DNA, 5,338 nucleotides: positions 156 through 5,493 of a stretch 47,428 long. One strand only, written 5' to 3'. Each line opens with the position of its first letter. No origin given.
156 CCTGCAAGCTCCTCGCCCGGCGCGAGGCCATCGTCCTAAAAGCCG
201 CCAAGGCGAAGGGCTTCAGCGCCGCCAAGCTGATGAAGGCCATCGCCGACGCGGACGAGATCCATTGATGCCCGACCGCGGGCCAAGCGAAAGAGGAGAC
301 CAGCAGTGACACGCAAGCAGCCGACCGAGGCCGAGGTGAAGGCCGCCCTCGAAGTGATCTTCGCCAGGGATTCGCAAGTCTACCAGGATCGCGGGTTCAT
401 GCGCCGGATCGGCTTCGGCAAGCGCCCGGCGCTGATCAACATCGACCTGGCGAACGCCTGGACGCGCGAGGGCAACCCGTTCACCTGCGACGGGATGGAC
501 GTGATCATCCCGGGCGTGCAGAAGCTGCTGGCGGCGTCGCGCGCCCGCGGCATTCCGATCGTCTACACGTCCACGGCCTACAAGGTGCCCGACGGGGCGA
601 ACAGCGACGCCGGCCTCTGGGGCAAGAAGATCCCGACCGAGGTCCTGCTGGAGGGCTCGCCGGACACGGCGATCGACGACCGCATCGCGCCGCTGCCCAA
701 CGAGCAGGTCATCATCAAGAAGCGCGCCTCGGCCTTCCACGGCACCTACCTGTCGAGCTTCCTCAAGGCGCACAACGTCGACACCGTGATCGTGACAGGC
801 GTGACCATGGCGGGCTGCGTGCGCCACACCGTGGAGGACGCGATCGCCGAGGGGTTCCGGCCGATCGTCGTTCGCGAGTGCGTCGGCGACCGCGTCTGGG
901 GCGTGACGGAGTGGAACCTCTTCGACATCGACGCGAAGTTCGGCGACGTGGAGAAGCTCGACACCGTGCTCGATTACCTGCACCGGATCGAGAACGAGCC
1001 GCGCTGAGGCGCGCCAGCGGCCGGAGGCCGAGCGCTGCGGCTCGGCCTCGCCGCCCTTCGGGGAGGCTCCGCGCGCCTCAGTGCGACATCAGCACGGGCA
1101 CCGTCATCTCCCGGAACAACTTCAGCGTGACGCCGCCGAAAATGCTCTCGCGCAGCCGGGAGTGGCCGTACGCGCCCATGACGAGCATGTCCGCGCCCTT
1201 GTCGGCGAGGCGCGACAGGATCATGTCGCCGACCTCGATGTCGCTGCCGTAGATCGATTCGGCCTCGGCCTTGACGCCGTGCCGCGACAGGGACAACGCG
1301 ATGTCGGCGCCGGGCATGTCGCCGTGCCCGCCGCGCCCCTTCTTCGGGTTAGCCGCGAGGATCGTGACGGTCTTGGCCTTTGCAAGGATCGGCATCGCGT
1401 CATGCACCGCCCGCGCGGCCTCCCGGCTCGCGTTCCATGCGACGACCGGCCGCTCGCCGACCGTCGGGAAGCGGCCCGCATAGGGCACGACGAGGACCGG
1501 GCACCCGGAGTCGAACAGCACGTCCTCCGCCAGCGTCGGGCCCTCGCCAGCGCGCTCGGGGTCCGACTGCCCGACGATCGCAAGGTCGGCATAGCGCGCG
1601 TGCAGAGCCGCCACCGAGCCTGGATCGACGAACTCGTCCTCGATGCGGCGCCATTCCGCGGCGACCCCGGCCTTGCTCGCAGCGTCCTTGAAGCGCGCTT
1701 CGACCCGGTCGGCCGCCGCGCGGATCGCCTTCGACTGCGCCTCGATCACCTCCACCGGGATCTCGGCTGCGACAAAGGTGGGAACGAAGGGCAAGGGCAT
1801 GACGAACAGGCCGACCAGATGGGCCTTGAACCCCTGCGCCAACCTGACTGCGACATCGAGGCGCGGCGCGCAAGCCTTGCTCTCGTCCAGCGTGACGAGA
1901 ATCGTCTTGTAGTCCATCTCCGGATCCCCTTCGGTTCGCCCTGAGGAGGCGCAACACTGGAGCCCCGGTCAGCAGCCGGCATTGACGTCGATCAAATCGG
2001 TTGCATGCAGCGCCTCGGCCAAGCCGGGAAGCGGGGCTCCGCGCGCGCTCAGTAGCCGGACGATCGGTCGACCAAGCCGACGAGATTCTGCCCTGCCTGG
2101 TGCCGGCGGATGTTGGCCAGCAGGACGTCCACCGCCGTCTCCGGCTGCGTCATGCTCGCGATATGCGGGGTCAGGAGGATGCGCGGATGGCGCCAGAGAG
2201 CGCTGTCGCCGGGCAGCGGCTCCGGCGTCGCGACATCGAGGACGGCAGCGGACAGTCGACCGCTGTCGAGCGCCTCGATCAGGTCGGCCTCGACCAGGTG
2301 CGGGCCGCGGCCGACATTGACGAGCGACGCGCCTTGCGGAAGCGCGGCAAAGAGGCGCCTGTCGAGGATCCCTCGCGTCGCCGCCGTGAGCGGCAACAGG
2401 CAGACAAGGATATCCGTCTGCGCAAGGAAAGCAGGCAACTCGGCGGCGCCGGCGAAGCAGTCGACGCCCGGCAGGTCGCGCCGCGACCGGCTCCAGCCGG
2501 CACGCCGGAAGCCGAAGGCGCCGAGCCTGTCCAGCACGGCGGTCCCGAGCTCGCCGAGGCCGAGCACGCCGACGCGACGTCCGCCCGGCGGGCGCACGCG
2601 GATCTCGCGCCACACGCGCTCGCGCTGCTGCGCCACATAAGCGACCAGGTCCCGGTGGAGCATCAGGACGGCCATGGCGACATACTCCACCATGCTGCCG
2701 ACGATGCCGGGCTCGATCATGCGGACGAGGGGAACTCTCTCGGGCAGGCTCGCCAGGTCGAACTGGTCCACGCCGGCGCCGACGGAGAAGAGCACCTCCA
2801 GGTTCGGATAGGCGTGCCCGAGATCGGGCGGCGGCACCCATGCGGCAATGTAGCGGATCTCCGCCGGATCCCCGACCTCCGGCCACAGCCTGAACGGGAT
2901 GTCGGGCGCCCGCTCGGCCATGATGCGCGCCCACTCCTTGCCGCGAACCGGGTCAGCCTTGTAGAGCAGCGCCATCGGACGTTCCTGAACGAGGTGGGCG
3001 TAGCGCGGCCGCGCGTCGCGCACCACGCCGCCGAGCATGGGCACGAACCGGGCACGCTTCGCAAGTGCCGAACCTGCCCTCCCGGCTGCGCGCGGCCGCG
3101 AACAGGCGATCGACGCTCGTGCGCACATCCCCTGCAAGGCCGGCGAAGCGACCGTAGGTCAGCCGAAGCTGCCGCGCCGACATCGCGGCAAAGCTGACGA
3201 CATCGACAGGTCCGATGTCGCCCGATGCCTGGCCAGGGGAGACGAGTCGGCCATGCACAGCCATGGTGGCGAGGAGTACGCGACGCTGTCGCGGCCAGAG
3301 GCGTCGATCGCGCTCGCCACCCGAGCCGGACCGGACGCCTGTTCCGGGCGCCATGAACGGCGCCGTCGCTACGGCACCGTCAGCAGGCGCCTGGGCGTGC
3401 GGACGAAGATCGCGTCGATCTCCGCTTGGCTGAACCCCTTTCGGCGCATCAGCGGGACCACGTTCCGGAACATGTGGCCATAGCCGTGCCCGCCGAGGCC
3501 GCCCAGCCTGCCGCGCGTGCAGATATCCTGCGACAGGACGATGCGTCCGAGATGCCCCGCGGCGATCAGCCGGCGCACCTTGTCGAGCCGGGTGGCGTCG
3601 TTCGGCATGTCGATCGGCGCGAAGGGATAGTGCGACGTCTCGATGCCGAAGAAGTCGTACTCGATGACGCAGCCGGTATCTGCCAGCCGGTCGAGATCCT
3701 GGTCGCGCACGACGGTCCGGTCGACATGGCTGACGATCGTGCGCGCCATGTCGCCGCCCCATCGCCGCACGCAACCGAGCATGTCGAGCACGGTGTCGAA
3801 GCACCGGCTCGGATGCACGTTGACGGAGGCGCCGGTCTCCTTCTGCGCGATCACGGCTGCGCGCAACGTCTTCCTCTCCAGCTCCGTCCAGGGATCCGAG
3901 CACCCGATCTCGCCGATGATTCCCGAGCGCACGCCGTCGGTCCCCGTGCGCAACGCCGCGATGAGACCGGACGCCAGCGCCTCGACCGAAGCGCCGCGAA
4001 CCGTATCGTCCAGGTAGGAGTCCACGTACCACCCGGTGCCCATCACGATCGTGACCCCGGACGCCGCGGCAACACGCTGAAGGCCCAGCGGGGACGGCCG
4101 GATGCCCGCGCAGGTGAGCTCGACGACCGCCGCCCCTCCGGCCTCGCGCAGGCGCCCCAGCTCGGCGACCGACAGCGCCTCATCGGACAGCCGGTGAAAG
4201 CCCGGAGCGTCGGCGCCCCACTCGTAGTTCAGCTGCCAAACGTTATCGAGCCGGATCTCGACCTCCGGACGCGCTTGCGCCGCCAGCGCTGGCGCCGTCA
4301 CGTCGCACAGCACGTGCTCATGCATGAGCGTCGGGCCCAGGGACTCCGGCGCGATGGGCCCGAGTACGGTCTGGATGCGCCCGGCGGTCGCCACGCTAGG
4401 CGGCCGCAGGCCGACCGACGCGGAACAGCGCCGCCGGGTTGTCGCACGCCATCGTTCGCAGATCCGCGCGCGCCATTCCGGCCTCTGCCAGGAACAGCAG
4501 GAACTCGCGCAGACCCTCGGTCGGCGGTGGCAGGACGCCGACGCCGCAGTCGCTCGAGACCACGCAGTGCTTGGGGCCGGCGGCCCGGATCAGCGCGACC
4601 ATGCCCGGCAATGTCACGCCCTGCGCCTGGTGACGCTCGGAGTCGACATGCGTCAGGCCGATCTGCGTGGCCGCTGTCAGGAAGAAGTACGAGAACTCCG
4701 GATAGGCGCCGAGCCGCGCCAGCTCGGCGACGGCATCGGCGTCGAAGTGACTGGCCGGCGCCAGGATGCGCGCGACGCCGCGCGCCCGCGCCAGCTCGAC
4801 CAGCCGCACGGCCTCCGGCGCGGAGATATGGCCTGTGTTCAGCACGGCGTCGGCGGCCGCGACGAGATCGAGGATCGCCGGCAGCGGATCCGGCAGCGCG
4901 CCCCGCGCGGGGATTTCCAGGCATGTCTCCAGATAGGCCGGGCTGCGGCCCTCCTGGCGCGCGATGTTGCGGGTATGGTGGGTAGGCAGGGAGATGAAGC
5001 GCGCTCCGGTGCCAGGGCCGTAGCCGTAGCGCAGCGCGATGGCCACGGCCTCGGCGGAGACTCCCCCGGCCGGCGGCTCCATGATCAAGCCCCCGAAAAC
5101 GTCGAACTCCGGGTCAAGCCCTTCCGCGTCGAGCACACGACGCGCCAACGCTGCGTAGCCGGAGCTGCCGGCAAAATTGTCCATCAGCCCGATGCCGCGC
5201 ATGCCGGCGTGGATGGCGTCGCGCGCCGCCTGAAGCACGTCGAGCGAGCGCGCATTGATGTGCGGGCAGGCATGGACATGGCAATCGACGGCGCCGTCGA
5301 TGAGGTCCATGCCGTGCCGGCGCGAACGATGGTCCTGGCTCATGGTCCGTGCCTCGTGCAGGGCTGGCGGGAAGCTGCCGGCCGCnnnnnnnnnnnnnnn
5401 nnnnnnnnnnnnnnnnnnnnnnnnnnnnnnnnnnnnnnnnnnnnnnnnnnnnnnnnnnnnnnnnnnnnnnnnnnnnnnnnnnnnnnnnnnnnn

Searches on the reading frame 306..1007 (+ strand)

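Call 60: search_protein_families(library=pfam, proteins=[window:306-1007:+], max_evalue=0.00001)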
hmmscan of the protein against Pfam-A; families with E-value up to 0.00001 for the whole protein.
window:306-1007:+ (233 aa): 1 family
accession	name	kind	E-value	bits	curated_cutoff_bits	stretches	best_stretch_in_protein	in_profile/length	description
PF00857.26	Isochorismatase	-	5.7e-33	114.9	27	1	42-196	2-151/175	Isochorismatase domain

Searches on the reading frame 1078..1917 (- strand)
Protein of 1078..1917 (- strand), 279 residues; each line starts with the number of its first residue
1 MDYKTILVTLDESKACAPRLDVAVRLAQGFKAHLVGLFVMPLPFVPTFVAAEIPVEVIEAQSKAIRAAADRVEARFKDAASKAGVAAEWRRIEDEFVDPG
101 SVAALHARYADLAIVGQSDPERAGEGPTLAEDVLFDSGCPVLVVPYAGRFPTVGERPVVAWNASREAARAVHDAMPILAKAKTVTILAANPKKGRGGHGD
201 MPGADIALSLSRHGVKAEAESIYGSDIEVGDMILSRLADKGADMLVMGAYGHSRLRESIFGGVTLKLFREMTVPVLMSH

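Call 60: search_protein_families(library=pfam, proteins=[window:1078-1917:-], max_evalue=0.00001)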
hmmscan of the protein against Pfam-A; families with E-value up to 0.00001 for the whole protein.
window:1078-1917:- (279 aa): 1 family
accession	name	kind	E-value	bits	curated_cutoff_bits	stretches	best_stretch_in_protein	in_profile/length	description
PF00582.32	Usp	-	1.1e-18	68.6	24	2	3-145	2-141/141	Universal stress protein family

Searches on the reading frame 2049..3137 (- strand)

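Call 60: search_protein_families(library=pfam, proteins=[window:2049-3137:-], max_evalue=0.00001)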
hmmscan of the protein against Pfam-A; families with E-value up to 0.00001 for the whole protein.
window:2049-3137:- (362 aa): 1 family
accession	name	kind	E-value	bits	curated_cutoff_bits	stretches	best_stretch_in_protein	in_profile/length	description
PF02826.25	2-Hacid_dh_C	-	4e-46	157.1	25.1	1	155-327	2-178/178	D-isomer specific 2-hydroxyacid dehydrogenase, NAD binding domain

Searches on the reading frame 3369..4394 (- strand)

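Call 60: search_protein_families(library=pfam, proteins=[window:3369-4394:-], max_evalue=0.00001)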
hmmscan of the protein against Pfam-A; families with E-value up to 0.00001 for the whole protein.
window:3369-4394:- (341 aa): 1 family
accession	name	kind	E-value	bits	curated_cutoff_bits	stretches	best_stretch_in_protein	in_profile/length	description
PF02126.24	PTE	-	9.6e-62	209.5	22.4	1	15-339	2-298/298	Phosphotriesterase family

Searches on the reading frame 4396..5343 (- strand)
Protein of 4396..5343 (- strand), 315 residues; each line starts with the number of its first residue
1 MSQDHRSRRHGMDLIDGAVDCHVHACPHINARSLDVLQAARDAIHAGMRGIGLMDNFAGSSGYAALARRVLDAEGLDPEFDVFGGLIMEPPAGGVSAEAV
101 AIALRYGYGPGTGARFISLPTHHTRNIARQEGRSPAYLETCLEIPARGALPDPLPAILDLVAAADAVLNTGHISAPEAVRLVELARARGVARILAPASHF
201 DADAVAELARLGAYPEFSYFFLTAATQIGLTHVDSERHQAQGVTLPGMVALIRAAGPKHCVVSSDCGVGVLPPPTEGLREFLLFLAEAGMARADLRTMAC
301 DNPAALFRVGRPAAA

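Call 60: search_protein_families(library=pfam, proteins=[window:4396-5343:-], max_evalue=0.00001)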
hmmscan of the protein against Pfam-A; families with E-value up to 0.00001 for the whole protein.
window:4396-5343:- (315 aa): 1 family
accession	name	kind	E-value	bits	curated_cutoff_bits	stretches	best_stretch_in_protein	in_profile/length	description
PF19799.5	DUF6282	-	2.6e-44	151.7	26.8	1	17-216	1-196/196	Family of unknown function (DUF6282)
